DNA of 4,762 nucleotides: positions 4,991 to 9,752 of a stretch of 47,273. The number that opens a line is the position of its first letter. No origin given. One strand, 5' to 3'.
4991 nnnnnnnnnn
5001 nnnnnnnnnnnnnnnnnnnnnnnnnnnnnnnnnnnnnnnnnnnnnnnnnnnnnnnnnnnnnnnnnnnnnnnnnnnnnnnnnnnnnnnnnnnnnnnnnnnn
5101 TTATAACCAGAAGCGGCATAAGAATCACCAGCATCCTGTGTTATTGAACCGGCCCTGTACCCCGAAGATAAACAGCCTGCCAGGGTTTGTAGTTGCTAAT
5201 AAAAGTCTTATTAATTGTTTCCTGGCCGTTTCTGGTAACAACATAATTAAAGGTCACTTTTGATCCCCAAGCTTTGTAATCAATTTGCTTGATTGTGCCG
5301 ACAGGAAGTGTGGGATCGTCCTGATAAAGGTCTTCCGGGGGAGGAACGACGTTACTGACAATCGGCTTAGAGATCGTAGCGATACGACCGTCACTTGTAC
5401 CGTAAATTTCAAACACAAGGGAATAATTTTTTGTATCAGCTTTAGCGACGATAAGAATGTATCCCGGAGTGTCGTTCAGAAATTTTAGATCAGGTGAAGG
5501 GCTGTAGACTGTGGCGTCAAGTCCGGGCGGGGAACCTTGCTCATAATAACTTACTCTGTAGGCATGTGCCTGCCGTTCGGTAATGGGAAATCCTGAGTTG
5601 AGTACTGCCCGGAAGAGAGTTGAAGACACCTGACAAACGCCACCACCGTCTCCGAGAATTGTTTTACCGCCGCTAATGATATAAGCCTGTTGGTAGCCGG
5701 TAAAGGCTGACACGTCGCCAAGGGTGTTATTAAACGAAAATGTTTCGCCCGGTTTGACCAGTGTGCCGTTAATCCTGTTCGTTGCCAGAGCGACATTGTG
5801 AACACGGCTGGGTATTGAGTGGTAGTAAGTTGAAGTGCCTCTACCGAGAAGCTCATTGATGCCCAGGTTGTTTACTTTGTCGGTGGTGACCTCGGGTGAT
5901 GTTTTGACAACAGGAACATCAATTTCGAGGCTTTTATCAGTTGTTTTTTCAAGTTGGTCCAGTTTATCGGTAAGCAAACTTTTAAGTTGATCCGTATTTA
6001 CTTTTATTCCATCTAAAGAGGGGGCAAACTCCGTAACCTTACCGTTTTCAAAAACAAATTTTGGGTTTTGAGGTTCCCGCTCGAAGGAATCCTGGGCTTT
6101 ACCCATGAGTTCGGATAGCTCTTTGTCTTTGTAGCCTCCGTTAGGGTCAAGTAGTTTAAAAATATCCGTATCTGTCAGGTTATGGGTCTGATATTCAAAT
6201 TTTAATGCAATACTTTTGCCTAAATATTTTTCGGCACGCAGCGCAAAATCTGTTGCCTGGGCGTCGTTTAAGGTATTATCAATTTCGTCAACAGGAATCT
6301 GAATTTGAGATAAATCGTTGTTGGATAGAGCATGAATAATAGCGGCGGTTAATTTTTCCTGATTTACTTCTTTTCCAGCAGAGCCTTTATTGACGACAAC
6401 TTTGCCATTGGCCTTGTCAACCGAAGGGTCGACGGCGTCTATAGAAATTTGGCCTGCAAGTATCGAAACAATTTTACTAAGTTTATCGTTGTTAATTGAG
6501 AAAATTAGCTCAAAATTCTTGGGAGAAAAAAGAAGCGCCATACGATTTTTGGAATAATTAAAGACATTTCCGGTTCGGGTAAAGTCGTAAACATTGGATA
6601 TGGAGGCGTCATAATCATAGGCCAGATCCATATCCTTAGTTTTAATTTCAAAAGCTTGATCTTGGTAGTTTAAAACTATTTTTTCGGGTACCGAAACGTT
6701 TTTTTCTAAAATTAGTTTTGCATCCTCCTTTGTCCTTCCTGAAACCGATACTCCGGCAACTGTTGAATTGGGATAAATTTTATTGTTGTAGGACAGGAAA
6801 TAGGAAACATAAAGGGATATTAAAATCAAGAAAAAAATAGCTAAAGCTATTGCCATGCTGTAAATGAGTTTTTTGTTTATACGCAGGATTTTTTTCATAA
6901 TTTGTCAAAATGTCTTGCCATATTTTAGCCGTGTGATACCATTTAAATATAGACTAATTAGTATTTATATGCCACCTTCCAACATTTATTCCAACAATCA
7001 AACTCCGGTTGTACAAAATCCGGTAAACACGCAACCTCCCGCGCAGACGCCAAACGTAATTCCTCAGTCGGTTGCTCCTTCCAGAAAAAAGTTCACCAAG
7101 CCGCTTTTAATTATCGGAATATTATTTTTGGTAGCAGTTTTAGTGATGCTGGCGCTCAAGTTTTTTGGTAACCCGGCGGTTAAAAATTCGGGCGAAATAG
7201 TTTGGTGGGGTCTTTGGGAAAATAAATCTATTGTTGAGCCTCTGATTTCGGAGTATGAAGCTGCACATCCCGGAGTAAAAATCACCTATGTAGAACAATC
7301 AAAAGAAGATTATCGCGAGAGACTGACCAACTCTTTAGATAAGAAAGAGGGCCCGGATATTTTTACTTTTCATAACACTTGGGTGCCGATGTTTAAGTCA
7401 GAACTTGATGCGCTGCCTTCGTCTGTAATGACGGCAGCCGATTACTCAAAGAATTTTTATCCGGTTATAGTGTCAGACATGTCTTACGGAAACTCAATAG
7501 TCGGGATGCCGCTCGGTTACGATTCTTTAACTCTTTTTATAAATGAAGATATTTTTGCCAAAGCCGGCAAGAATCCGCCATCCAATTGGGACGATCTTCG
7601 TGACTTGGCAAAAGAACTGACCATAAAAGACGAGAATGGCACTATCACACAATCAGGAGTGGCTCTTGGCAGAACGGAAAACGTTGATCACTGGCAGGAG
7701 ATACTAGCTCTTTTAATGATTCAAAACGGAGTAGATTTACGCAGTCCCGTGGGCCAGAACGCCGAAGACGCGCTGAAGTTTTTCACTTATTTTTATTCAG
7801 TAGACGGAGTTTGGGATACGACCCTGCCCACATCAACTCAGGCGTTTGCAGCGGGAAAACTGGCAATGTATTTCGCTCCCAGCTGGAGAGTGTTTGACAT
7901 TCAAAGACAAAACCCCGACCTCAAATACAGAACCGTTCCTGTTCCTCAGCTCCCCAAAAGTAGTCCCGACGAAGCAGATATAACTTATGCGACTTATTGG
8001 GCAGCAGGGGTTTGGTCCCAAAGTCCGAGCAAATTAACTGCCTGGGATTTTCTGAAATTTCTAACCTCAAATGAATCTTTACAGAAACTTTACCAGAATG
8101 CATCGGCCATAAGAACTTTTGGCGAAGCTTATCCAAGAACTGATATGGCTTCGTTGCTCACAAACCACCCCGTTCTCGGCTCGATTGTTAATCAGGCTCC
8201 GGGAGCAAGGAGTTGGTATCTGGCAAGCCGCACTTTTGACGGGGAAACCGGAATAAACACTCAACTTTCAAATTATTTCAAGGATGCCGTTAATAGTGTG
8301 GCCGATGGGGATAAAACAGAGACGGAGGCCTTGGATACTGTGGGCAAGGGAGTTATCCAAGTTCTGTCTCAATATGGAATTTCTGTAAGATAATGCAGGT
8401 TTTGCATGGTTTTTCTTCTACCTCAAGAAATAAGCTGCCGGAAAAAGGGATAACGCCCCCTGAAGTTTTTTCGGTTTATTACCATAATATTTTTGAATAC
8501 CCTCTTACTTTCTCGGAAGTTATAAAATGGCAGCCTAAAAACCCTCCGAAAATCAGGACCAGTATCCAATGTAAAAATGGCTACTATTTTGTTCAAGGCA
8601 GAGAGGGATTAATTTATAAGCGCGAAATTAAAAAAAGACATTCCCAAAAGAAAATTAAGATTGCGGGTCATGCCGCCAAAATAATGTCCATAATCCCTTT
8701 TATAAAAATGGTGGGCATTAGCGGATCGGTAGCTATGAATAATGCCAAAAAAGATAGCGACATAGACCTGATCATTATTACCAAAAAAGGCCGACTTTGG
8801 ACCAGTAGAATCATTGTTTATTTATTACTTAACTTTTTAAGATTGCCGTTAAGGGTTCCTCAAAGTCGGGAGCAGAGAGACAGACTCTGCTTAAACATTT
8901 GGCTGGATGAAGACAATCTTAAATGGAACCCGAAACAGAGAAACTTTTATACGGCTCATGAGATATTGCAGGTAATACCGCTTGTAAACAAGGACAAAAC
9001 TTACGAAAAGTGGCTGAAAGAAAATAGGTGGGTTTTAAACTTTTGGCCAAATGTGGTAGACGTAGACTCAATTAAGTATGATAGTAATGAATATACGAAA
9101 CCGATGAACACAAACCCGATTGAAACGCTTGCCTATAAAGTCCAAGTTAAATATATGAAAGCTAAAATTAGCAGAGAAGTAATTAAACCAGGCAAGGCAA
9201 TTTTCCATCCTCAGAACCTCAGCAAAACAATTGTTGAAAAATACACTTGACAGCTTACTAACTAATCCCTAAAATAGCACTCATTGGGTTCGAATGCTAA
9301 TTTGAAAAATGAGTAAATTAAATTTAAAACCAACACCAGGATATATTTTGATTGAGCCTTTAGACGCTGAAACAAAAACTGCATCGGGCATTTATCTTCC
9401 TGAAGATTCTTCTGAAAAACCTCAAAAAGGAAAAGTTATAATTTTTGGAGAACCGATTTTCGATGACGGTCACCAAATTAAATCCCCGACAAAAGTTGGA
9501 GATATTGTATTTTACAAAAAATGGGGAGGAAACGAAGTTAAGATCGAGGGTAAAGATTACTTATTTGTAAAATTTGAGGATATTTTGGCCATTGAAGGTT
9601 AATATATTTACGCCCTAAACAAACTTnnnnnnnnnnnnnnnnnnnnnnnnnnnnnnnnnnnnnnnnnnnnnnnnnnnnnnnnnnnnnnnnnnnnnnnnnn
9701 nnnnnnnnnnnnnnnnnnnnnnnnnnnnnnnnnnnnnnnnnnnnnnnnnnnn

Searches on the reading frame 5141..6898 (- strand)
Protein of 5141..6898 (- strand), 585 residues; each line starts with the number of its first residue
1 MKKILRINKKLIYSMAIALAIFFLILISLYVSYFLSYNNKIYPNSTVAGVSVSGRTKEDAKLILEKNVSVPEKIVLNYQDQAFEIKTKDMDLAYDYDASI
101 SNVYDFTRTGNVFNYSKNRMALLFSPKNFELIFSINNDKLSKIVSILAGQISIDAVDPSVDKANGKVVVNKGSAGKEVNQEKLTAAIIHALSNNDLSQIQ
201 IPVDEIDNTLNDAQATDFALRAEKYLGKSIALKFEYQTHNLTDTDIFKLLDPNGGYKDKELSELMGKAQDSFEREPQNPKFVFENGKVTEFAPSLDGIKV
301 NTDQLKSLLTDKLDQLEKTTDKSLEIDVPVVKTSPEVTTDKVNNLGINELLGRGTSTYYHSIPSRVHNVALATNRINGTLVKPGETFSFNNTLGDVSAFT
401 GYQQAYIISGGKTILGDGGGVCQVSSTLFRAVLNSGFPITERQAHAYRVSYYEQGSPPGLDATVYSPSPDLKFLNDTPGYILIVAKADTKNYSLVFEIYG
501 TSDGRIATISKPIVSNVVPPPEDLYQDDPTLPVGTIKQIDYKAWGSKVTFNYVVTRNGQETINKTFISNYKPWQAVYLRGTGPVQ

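Call 7: search_protein_families(library=pfam, max_evalue=0.001, proteins=[window:5141-6898:-])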
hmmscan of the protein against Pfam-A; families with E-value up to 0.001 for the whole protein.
window:5141-6898:- (585 aa): 2 families
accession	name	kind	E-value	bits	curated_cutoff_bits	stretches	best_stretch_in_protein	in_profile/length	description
PF04294.18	VanW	-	1.9e-42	144.3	27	1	365-498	2-129/130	VanW like protein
PF12229.13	PG_binding_4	-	3.1e-25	89.1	22.1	2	84-195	2-112/117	Putative peptidoglycan binding domain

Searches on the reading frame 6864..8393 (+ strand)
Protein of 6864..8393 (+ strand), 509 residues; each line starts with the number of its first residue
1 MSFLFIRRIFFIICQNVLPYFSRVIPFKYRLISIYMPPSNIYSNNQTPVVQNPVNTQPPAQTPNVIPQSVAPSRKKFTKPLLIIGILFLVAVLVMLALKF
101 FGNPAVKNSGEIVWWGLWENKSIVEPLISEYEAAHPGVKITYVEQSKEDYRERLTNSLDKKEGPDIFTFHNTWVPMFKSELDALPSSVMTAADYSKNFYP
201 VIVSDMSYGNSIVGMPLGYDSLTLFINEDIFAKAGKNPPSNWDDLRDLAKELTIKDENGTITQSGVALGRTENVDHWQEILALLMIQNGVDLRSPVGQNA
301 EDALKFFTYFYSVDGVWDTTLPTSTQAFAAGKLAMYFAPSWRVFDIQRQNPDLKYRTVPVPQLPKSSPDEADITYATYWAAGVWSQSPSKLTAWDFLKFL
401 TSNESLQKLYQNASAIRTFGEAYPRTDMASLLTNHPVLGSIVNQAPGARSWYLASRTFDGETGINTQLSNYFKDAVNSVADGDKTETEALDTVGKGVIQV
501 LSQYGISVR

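Call 7: search_protein_families(library=pfam, max_evalue=0.001, proteins=[window:6864-8393:+])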
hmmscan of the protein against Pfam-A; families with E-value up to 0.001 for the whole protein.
window:6864-8393:+ (509 aa): 2 families
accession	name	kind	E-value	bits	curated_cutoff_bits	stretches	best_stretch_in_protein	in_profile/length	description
PF01547.30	SBP_bac_1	-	8.2e-33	115.1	26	1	122-405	9-305/307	Bacterial extracellular solute-binding protein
PF13416.11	SBP_bac_8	-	1.3e-32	114.2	27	1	127-415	2-257/279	Bacterial extracellular solute-binding protein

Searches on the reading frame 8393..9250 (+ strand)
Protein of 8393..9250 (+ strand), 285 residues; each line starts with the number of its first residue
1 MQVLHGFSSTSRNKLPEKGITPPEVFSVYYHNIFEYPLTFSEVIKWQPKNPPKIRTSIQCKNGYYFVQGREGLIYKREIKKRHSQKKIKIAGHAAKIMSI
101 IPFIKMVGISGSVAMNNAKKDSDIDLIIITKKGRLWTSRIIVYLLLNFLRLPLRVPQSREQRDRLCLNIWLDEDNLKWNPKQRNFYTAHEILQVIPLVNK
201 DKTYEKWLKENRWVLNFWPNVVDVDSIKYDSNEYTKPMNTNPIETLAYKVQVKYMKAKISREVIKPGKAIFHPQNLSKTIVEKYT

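Call 7: search_protein_families(library=pfam, max_evalue=0.001, proteins=[window:8393-9250:+])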
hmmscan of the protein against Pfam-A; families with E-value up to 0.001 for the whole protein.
window:8393-9250:+ (285 aa): 2 families
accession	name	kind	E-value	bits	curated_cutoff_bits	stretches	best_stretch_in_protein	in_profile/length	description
PF18765.7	Polbeta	-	6.3e-06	26.7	26.9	1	103-148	12-57/93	Polymerase beta, Nucleotidyltransferase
PF01909.29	NTP_transf_2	-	1.4e-05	25.8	21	1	104-179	14-68/93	Nucleotidyltransferase domain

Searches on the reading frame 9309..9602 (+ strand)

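Call 7: search_protein_families(library=pfam, max_evalue=0.001, proteins=[window:9309-9602:+])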
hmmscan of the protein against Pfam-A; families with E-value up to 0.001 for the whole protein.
window:9309-9602:+ (97 aa): 1 family
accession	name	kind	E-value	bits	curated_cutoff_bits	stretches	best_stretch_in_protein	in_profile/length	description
PF00166.26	Cpn10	-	8.5e-25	87.1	21.1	1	5-95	1-92/93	Chaperonin 10 Kd subunit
